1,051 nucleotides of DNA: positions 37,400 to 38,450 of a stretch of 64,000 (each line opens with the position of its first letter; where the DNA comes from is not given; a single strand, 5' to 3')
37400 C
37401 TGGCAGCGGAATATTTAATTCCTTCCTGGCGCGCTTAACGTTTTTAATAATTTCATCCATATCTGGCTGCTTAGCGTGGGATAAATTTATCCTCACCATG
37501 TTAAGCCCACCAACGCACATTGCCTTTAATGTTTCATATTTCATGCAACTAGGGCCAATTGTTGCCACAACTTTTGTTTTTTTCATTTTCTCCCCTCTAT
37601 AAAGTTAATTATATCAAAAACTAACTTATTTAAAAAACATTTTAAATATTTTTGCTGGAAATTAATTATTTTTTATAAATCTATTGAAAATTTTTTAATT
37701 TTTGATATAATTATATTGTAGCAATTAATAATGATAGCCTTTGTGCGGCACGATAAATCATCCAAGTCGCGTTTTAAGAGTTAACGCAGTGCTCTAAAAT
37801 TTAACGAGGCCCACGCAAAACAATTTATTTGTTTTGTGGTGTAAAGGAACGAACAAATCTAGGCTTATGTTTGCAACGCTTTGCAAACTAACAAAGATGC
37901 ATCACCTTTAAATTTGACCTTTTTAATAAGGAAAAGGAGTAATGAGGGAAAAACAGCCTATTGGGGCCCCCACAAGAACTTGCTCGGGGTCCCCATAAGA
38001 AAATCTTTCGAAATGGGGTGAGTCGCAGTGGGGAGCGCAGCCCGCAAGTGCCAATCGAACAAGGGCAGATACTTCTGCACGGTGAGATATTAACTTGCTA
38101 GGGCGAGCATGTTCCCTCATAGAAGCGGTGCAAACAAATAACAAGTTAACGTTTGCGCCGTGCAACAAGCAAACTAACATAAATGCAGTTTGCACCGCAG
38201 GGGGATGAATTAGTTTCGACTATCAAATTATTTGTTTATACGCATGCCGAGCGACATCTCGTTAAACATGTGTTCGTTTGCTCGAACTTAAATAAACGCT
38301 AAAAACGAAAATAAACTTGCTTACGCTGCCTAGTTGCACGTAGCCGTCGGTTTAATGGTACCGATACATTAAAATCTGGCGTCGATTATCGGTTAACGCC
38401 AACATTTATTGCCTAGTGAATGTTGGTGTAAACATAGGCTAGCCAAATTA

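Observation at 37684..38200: Large unclassified structured RNA (about 480 nt) with its own promoter, fused head-to-tail to the tmRNA gene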

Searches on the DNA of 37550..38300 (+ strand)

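Call 4: search_rna_families(source=window, start=37550, end=38300, threshold=evalue, max_evalue=10, show_alignments=3)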
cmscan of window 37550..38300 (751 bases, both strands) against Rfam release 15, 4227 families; matches with E-value up to 10: 5.
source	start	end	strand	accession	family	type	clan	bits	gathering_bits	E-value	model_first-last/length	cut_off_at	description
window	38201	38300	+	RF00023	tmRNA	Gene;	CL00001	18.2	47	3.2e-05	1-95/374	3'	transfer-messenger RNA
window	37839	37885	-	RF00700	mir-375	Gene; miRNA;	-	17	46.7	0.64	1-67/67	no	mir-375 microRNA precursor family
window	37759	37840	-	RF01885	HSR-omega_1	Gene; lncRNA;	-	16.6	80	5.8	1-78/78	no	Heat shock gene hsromega conserved region 1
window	37823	37978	-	RF01979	HOTAIRM1_5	Gene; lncRNA;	-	16.5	60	8.2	1-145/145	no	HOX antisense intergenic RNA myeloid 1 conserved region 5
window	37823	37882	+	RF01404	PinT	Gene; sRNA;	-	14.2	60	5.4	1-76/76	no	PinT (STnc440) Hfq binding RNA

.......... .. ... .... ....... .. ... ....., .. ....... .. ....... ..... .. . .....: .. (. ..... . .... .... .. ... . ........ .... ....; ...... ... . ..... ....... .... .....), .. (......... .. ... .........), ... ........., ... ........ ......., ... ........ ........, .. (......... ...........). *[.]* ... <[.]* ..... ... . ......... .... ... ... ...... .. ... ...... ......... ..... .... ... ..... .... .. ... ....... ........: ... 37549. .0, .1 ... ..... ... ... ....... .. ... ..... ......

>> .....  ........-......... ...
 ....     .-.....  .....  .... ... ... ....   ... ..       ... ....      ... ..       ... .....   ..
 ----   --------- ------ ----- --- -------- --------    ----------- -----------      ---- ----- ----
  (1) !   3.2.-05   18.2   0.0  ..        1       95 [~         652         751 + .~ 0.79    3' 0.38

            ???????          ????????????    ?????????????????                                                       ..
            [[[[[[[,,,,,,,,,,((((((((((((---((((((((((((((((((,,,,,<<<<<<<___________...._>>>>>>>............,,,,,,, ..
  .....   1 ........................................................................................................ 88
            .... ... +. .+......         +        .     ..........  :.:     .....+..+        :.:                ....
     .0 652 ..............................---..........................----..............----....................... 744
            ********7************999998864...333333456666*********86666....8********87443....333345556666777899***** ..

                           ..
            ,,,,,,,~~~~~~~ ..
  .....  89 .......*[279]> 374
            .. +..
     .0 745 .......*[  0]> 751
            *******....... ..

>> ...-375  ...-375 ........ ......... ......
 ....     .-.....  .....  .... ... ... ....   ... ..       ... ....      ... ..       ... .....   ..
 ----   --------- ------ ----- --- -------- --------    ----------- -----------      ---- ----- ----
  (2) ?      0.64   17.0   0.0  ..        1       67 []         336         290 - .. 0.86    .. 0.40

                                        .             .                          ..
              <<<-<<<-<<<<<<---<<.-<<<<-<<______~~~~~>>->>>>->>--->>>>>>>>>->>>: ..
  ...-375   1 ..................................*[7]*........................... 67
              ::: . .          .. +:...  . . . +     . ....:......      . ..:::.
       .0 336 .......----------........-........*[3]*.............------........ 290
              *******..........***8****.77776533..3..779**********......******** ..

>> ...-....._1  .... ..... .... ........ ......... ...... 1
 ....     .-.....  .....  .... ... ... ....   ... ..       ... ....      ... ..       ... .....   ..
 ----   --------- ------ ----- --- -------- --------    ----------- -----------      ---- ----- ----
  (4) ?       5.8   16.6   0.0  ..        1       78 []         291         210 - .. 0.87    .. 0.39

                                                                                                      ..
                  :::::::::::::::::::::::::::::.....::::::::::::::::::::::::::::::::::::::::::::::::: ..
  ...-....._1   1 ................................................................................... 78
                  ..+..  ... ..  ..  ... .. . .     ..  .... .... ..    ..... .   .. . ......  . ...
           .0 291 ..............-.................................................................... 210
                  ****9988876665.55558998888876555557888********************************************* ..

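Call 13: search_dna_similar(query=window:37700-38200:+, collection=phages, mode=distant, max_evalue=0.01)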
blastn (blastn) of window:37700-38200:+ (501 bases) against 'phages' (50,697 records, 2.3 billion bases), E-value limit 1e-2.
No match.

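Call 40: search_rna_families(sources=[L067, L068, L069, L070], threshold=gathering)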
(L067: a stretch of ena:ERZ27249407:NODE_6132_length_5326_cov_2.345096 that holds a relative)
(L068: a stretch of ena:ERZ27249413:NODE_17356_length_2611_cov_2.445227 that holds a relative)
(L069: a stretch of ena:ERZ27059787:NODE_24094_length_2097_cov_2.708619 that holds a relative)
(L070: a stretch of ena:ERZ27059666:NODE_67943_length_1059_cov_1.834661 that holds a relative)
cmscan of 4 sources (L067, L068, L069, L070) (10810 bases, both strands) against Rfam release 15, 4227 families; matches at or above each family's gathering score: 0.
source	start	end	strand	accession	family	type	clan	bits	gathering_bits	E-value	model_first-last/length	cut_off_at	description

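Call 44: search_dna_similar(query=L067:3060-3340:-, collection=plasmids, mode=distant, max_evalue=0.01)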
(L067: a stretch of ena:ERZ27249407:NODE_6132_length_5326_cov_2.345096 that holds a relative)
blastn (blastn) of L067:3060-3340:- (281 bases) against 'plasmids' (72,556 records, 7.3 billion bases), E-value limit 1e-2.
No match.

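Call 45: search_dna_similar(query=L067:3060-3340:-, collection=phages, mode=distant, max_evalue=0.01)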
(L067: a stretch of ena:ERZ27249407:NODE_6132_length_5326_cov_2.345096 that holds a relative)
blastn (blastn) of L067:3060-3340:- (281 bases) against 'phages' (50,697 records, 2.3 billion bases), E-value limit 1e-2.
No match.

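Call 54: search_rna_families(source=L067, start=3000, end=3420, threshold=evalue, max_evalue=10, show_alignments=2)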
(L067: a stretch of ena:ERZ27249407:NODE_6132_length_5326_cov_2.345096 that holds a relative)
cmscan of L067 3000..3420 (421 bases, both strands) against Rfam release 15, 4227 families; matches with E-value up to 10: 2.
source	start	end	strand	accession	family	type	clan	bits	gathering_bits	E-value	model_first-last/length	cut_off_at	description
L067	3181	3224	+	RF04031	mir-2686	Gene; miRNA;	-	19.2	90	0.3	1-68/68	no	mir-2686 microRNA precursor family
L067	3240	3348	-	RF01505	Afu_264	Gene; snRNA; snoRNA; CD-box;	-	15.8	40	1.3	1-103/103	no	A. fumigatus snoRNA Afu_264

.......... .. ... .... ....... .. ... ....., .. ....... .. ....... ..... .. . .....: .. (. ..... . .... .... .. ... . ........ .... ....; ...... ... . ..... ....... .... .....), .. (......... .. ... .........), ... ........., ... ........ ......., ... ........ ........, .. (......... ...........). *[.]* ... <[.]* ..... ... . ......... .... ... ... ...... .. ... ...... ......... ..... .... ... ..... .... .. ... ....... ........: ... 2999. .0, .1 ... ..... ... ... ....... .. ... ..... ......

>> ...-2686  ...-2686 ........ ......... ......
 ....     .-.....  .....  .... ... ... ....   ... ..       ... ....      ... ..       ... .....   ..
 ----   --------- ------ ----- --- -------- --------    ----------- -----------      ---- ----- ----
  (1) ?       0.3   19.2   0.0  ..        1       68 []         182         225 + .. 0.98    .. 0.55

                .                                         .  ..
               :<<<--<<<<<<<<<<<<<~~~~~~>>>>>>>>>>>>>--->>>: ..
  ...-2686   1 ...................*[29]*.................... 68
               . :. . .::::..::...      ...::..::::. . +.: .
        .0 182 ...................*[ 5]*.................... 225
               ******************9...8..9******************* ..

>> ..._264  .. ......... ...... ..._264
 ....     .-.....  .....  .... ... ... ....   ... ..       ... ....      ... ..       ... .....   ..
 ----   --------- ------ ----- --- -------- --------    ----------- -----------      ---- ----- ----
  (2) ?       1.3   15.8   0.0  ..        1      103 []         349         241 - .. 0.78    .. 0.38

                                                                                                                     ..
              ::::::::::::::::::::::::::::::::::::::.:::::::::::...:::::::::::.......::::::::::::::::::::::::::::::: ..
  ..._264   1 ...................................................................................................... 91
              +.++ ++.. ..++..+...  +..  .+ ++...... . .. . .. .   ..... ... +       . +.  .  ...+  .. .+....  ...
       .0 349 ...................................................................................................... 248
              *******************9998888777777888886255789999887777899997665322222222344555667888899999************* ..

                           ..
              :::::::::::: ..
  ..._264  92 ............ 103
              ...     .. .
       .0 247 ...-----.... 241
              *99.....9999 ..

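Call 68: build_rna_model(alignment_id=A6)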
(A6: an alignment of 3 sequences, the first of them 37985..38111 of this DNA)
Model R1 built from alignment A6 (3 sequences, 129 columns); structure: RNAalifold consensus.
model positions 112; base pairs 30; branch points 1; effective number of sequences 0.83; information 0.589 bits per position. Calibrated on 0.2 Mb of random sequence (short: E-values are rough).
structure used (alignment columns):
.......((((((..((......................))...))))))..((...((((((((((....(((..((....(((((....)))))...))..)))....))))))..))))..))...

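Call 70: search_with_rna_model(model_id=R1, sources=[window, L001, L002, L003, L004, L032, L055, L022, L005, L060, L061, L064, L067, L071], max_evalue=10)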
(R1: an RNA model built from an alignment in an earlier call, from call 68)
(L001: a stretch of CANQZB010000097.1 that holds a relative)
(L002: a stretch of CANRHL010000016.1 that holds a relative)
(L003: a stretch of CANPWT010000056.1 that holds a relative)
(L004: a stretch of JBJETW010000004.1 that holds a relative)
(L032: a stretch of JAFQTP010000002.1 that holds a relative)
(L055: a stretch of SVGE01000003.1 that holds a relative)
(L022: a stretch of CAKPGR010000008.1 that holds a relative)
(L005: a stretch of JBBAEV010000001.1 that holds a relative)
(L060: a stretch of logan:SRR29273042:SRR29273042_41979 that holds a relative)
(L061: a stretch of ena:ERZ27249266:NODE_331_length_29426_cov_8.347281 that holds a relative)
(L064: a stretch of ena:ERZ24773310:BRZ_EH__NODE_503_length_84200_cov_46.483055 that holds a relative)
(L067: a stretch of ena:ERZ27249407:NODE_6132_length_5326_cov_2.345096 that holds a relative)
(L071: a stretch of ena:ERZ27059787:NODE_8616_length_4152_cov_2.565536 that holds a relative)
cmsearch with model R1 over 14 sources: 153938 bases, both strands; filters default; matches with E-value up to 10: 4.
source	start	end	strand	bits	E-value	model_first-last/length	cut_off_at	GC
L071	3061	3172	-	133.4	3.9e-30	1-112/112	no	0.55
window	37985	38111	+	128.6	5.7e-29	1-112/112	no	0.54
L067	3109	3222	-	126.1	2.3e-28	1-112/112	no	0.53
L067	3183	3225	+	11.9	1.3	1-112/112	no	0.53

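Call 96: search_rna_families(source=L071, start=2960, end=3270, threshold=evalue, max_evalue=10)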
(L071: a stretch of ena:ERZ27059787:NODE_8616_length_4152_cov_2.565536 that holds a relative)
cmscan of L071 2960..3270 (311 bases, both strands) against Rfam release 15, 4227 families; matches with E-value up to 10: 8.
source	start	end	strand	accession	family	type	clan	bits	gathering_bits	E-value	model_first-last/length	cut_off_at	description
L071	3210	3269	-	RF02064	STnc370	Gene; sRNA;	-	18.1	54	8.6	1-71/71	no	Enterobacterial sRNA STnc370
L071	3245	3270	-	RF01394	isrK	Gene; sRNA;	-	15.9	50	0.31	52-77/77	5'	isrK Hfq binding RNA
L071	3015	3117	+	RF02302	TtnuCD26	Gene; snRNA; snoRNA; CD-box;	-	15.8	90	7.9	1-108/108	no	Tetrahymena snoRNA TtnuCD26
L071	3213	3270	-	RF00513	Trp_leader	Cis-reg; leader;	-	14.8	41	2.2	44-100/100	5'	Tryptophan operon leader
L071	3165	3220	+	RF03003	GP20-b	Cis-reg;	-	14.6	36.2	1.5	1-62/62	no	GP20-b RNA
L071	3164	3243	+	RF01394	isrK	Gene; sRNA;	-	11.3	50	4.7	1-77/77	no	isrK Hfq binding RNA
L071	3146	3193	+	RF02353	BjrC68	Gene; sRNA;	-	11.1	39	3.1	1-82/82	no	Bradyrhizobiaceae sRNA BjrC68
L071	3123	3161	-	RF02219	ZNRD1-AS1_2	Gene; lncRNA;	-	9.2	60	9.8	1-76/76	no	ZNRD1 antisense RNA 1 conserved region 2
